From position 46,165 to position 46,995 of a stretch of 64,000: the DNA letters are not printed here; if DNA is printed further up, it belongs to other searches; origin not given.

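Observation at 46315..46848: RfaH/NusG paralogue embedded in the tra operon between traB and traV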

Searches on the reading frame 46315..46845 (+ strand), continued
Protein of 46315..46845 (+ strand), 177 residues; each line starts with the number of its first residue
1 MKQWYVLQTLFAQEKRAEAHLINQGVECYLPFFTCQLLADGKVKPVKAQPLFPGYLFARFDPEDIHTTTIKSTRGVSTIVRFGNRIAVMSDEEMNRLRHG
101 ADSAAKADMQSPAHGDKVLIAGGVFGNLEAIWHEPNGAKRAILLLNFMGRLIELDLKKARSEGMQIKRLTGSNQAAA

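Call 62: predict_structure(alignment_id=A2)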
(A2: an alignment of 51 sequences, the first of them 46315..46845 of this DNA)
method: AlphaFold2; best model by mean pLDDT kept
length: 177 residues; sequences in the alignment: 51
mean_pLDDT: 70.7   pTM: 0.55
mean pLDDT of the five models: 70.7, 70.1, 68.7, 62.0, 60.1
residues with pLDDT >= 90: 48; 70-90: 35; 50-70: 68; < 50: 26
segments of 3 or more residues with pLDDT < 50: 38-42, 138-141, 145-151, 170-177
pLDDT, mean of each block of 10 residues (from residue 1): 92 92 94 59 60 89 91 94 86 80 58 64 58 55 46 56 55 33
secondary structure, 60 per line:
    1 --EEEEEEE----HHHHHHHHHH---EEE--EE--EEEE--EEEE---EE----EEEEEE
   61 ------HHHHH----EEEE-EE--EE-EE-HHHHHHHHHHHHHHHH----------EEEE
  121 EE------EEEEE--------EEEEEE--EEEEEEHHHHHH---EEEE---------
elements in order: E3-9 H14-23 E27-29 E36-39 E42-45 E55-60 H67-71 E76-79 H91-106 E117-122 E129-133 E142-147 E150-155 H156-161 E165-168

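Call 75: predict_structure(alignment_id=A3)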
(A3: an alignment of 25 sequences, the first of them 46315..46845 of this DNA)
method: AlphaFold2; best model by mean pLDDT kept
length: 177 residues; sequences in the alignment: 25
mean_pLDDT: 78.6   pTM: 0.59
mean pLDDT of the five models: 78.6, 73.3, 73.0, 67.1, 60.2
residues with pLDDT >= 90: 54; 70-90: 77; 50-70: 40; < 50: 6
segments of 3 or more residues with pLDDT < 50: 172-177
pLDDT, mean of each block of 10 residues (from residue 1): 93 92 94 73 74 90 92 93 88 83 62 79 74 69 69 69 71 39
secondary structure, 60 per line:
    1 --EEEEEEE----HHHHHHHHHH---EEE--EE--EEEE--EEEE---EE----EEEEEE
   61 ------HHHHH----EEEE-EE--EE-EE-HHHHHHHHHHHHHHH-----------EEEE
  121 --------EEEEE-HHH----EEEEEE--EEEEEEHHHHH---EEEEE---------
elements in order: E3-9 H14-23 E27-29 E36-39 E42-45 E55-60 H67-71 E76-79 H91-105 E117-120 E129-133 E142-147 E150-155 H156-160 E164-168

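Call 79: fold_search(model_id=the predicted structure, library=pdb)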
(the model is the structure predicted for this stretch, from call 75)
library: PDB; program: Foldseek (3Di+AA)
matches with E <= 10: 1228; with E <= 0.001: 42
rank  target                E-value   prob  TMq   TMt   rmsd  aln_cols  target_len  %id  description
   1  6c6s_D                8.9e-13  1.00  0.48  0.53   8.1       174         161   38  CryoEM structure of E.coli RNA polymerase elongation complex bound with RfaH (released 2018-07-25)
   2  8phk_P                1.5e-12  1.00  0.50  0.54   7.8       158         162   41  fully recruited RfaH bound to E. coli transcription complex paused at ops site (released 2024-04-24)
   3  9a56_B                2.8e-10  1.00  0.47  0.47  17.6       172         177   20  Integrative model of RPOB-NUSG by crosslinking MS and deep learning (released 2024-09-18)
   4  5ond_A                1.2e-09  1.00  0.50  0.64   5.2       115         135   43  RfaH from Escherichia coli in complex with ops DNA (released 2018-06-06)
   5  8pfg_P                2.6e-09  1.00  0.52  0.67   4.0       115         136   38  autoinhibited RfaH bound to E. coli transcription complex paused at ops site (encounter complex), not fully complement (released 2024-04-24)
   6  5ond_B                6.9e-09  1.00  0.49  0.64   5.4       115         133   43  RfaH from Escherichia coli in complex with ops DNA (released 2018-06-06)
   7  1m1g_C                9.1e-09  1.00  0.42  0.32  11.8       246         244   19  Crystal Structure of Aquifex aeolicus N-utilization substance G (NusG), Space Group P2(1) (released 2003-02-04)
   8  8pen_P                1.3e-08  1.00  0.50  0.85   2.3        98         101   46  fully recruited RfaH bound to E. coli transcription complex paused at ops site (alternative state of RfaH) (released 2024-04-24)
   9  1m1g_A                1.4e-08  1.00  0.44  0.33  12.2       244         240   19  Crystal Structure of Aquifex aeolicus N-utilization substance G (NusG), Space Group P2(1) (released 2003-02-04)
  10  1m1g_B                1.5e-08  1.00  0.42  0.33  10.2       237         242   18  Crystal Structure of Aquifex aeolicus N-utilization substance G (NusG), Space Group P2(1) (released 2003-02-04)
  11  1m1g_D                2.0e-08  1.00  0.46  0.37  11.7       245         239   18  Crystal Structure of Aquifex aeolicus N-utilization substance G (NusG), Space Group P2(1) (released 2003-02-04)
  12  6tqn_G                2.6e-08  1.00  0.49  0.49   9.5       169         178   20  rrn anti-termination complex without S4 (released 2020-08-05)
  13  1npp_C                2.8e-08  1.00  0.43  0.33  11.8       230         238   18  CRYSTAL STRUCTURE OF AQUIFEX AEOLICUS NUSG IN P2(1) (released 2003-03-11)
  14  1npp_B                3.6e-08  1.00  0.44  0.34   9.9       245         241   17  CRYSTAL STRUCTURE OF AQUIFEX AEOLICUS NUSG IN P2(1) (released 2003-03-11)
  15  6gov_G                3.6e-08  1.00  0.40  0.40  11.3       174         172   23  Structure of THE RNA POLYMERASE LAMBDA-BASED ANTITERMINATION COMPLEX (released 2019-02-13)
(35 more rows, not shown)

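Call 88: find_encoding_contigs(protein=P0020, flank=6000, max_places=2)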
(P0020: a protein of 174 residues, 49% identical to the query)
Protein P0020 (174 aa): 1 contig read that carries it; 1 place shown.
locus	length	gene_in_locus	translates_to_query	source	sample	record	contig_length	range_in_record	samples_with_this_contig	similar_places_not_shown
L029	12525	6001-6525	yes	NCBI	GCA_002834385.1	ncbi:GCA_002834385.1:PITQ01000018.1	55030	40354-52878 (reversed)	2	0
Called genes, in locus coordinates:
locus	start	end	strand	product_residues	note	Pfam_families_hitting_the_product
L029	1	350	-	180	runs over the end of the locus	PF01464:SLT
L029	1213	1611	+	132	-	PF05261:Tra_M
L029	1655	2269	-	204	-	PF03869:Arc (faint)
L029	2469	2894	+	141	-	PF05513:TraA (weak)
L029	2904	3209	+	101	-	PF07178:TraL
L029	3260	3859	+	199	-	PF05309:TraE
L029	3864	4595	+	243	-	PF06586:TraK_N, PF23536:TraK_C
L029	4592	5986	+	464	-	PF03743:TrbI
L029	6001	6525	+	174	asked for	PF02357:NusG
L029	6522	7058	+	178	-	-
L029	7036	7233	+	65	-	-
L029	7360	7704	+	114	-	-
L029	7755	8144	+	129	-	-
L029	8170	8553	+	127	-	-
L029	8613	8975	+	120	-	-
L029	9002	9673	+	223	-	-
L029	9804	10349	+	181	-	PF09676:TraV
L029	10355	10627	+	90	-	-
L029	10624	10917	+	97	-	-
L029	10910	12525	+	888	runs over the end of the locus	PF11130:TraC_F_IV, PF19044:P-loop_TraG, PF12846:AAA_10 (faint)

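Call 89: find_encoding_contigs(protein=P0008, flank=6000, max_places=2)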
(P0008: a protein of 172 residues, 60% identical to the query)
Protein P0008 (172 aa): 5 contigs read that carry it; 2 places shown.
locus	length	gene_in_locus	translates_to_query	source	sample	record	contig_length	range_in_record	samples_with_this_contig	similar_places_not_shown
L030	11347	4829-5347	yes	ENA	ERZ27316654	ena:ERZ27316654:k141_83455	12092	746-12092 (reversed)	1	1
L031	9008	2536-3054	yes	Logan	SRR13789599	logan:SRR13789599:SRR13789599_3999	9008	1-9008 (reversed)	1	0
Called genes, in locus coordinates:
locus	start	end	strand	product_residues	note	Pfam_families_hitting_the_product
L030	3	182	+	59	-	?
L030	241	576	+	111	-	PF05513:TraA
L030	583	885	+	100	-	PF07178:TraL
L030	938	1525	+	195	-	PF05309:TraE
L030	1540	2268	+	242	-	PF06586:TraK_N, PF23536:TraK_C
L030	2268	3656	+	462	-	PF03743:TrbI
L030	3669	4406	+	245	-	-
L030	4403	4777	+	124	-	-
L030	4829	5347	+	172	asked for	PF02357:NusG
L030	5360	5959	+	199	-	-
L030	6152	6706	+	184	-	PF09676:TraV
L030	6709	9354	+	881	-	PF11130:TraC_F_IV, PF19044:P-loop_TraG, PF12846:AAA_10 (faint)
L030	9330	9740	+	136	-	PF09677:TrbI_Ftype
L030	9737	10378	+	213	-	PF12477:TraW_N (weak)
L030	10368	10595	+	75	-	-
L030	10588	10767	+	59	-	-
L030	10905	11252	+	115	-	-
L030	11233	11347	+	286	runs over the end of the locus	?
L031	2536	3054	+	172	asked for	PF02357:NusG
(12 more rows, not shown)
